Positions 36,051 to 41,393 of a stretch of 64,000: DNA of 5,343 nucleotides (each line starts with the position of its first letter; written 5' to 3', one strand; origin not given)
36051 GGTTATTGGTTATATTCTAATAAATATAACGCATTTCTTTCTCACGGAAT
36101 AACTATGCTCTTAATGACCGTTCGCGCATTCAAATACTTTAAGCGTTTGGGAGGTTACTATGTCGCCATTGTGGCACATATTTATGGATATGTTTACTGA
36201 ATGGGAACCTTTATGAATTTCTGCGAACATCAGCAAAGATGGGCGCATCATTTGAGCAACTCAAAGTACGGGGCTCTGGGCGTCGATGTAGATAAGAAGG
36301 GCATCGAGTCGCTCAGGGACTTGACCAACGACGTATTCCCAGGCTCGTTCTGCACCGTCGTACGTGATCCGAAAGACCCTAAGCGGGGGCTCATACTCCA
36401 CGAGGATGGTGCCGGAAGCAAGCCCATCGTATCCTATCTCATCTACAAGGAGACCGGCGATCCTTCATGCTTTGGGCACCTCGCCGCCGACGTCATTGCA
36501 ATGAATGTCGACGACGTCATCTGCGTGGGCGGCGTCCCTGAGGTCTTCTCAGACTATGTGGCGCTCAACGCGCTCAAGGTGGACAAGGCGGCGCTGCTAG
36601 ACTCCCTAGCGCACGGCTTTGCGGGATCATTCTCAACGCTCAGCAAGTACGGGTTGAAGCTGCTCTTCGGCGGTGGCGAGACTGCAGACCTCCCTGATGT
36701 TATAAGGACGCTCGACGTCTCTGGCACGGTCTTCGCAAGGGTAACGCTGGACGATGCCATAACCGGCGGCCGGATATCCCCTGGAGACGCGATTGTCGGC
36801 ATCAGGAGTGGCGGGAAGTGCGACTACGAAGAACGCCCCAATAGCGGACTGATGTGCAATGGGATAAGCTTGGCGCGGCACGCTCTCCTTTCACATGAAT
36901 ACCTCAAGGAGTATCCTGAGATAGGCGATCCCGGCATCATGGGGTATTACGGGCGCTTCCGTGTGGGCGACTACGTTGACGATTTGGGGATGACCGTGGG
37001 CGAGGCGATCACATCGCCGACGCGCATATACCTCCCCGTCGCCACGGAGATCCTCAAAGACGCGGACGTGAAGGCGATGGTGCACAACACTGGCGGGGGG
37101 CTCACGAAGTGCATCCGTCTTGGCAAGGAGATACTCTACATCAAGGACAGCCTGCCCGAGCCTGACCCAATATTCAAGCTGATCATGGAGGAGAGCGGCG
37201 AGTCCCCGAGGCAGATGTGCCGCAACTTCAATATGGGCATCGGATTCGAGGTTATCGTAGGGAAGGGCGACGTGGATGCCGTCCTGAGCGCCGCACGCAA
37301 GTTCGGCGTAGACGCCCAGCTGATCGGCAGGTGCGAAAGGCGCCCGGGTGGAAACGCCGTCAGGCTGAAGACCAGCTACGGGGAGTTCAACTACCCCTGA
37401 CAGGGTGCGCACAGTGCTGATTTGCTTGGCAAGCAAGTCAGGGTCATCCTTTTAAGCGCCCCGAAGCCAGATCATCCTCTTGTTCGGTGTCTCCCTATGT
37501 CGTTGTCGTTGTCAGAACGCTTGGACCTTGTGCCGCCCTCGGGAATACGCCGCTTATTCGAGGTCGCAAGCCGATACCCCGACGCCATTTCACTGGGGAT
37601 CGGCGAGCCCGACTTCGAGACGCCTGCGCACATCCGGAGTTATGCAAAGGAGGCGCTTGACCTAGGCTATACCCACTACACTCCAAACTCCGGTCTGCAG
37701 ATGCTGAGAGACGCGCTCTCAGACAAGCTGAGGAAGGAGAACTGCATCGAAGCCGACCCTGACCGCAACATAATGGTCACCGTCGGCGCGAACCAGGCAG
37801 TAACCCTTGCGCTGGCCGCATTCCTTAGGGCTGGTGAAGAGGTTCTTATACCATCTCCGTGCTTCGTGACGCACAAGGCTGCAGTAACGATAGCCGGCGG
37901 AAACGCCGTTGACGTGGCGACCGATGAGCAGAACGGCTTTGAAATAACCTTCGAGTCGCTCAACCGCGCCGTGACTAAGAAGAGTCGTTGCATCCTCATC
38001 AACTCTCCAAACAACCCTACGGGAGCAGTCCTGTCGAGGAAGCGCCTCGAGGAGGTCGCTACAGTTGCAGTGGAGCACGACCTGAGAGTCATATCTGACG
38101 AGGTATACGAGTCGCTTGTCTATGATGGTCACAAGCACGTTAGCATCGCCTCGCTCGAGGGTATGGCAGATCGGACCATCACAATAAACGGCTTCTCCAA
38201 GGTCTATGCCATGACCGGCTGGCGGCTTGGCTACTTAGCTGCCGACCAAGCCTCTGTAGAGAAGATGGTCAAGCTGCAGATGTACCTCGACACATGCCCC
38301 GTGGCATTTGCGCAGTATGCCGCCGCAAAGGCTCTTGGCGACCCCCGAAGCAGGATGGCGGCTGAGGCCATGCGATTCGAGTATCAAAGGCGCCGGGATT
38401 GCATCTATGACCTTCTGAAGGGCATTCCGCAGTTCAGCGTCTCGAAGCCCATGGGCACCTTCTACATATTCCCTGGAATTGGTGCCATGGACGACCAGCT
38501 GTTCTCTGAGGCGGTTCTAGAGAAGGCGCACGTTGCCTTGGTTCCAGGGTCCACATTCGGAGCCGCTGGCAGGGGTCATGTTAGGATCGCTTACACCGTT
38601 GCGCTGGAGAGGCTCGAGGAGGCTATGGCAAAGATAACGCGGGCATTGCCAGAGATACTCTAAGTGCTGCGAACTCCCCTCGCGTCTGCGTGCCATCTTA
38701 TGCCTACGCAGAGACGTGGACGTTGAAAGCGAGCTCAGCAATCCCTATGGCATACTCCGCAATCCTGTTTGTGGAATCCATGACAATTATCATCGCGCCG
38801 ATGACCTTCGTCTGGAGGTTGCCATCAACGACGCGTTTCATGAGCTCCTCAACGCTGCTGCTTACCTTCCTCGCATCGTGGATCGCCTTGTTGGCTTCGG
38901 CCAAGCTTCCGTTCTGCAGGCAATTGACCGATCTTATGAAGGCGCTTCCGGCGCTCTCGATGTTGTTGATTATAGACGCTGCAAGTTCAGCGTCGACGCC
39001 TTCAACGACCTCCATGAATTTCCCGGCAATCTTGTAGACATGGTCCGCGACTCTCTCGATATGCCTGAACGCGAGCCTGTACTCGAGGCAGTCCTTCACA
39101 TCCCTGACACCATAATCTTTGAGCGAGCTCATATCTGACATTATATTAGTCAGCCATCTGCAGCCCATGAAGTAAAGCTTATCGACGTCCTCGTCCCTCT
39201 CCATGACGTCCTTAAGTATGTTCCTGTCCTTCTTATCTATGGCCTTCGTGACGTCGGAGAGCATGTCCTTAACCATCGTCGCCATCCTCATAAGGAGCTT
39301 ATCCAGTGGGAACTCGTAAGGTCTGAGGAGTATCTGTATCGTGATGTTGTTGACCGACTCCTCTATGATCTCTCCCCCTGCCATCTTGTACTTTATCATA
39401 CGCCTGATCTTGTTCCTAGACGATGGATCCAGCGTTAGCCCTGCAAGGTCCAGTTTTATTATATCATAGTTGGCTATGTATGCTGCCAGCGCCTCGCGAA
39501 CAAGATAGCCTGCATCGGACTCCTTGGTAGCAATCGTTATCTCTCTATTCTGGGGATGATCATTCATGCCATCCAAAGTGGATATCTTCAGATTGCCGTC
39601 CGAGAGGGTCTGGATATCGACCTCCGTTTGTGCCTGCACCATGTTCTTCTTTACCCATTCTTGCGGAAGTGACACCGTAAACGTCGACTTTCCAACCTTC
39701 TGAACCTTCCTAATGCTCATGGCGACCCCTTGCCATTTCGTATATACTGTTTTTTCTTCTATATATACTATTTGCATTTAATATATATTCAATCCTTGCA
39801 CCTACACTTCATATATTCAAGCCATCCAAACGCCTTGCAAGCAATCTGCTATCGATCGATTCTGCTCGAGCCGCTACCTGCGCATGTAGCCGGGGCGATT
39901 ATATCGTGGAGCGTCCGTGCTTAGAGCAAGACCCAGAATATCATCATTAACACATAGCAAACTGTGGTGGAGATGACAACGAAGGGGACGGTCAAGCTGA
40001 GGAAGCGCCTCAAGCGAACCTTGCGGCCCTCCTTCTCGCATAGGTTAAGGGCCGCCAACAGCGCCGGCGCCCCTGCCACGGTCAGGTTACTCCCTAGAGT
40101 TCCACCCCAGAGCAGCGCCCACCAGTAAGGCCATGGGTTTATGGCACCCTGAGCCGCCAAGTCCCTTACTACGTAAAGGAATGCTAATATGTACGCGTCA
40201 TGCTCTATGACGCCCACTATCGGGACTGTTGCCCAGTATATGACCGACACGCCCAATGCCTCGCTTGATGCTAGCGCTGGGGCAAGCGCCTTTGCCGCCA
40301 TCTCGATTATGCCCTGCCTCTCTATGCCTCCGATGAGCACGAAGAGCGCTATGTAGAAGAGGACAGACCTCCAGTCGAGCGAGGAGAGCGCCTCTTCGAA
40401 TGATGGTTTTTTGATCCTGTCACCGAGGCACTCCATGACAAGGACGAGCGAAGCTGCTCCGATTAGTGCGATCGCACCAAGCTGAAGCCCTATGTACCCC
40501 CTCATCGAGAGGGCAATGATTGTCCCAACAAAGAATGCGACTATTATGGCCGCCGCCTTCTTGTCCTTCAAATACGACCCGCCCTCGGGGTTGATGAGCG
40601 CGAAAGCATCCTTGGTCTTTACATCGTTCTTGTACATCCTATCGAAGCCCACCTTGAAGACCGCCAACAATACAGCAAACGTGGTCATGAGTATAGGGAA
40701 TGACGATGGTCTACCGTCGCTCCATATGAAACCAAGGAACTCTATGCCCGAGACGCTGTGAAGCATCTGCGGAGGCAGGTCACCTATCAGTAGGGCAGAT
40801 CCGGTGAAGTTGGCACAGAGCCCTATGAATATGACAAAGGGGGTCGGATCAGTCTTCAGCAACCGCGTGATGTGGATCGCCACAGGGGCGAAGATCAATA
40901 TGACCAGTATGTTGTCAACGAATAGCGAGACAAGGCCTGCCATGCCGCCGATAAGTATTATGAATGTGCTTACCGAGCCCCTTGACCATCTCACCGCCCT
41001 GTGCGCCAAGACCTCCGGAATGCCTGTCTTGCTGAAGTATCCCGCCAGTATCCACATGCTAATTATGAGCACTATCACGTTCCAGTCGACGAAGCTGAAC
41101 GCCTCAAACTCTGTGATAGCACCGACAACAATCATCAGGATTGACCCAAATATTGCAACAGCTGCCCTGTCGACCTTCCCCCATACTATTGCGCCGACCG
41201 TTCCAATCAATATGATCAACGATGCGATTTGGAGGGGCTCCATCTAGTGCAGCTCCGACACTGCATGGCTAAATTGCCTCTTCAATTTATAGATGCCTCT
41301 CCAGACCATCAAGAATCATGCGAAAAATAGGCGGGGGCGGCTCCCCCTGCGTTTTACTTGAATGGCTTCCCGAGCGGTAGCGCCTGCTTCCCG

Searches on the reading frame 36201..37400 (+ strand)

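Call 19: search_protein_families(library=pfam, proteins=[window:36201-37400:+], max_evalue=0.00001)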
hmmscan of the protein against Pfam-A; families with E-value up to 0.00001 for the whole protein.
window:36201-37400:+ (399 aa): 2 families
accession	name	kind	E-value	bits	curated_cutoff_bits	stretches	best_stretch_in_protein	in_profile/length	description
PF02769.27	AIRS_C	-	2.2e-13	51.1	23.1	1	194-384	2-151/156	AIR synthase related protein, C-terminal domain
PF00586.29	AIRS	-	2.9e-09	37.8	24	1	59-181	10-112/112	AIR synthase related protein, N-terminal domain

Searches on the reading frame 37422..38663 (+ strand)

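Call 19: search_protein_families(library=pfam, proteins=[window:37422-38663:+], max_evalue=0.00001)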
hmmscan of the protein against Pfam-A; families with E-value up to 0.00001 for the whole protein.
window:37422-38663:+ (413 aa): 3 families
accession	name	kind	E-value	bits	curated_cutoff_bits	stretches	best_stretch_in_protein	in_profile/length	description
PF00155.27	Aminotran_1_2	-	4.1e-69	233.9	19.7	1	54-405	2-361/361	Aminotransferase class I and II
PF01041.23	DegT_DnrJ_EryC1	-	2.6e-06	27.3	19.8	1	122-226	47-145/360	DegT/DnrJ/EryC1/StrS aminotransferase family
PF01212.27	Beta_elim_lyase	-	3.8e-06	26.9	27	1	124-226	57-168/288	Beta-eliminating lyase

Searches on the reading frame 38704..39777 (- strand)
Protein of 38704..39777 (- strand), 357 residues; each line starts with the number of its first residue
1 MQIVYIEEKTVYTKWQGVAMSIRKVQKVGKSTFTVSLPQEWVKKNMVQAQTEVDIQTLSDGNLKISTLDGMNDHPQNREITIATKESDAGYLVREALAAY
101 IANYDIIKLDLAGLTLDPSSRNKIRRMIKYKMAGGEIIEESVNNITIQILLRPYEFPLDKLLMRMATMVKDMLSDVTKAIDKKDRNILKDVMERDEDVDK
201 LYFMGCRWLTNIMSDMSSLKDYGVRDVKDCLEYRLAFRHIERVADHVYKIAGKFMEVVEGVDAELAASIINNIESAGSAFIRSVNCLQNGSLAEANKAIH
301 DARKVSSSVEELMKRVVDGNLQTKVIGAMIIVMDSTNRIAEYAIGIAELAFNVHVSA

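Call 19: search_protein_families(library=pfam, proteins=[window:38704-39777:-], max_evalue=0.00001)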
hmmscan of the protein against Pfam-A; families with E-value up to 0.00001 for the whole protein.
window:38704-39777:- (357 aa): 1 family
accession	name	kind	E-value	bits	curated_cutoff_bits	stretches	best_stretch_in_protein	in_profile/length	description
PF01895.24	PhoU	-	4e-16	59.6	23.5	1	162-251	1-86/89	PhoU domain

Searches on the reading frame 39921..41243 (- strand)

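Call 19: search_protein_families(library=pfam, proteins=[window:39921-41243:-], max_evalue=0.00001)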
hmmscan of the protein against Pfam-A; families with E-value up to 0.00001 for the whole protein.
window:39921-41243:- (440 aa): 1 family
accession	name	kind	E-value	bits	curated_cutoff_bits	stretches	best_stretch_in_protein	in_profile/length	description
PF03600.22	CitMHS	-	7.9e-54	183.4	31.9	1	18-380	3-336/336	Citrate transporter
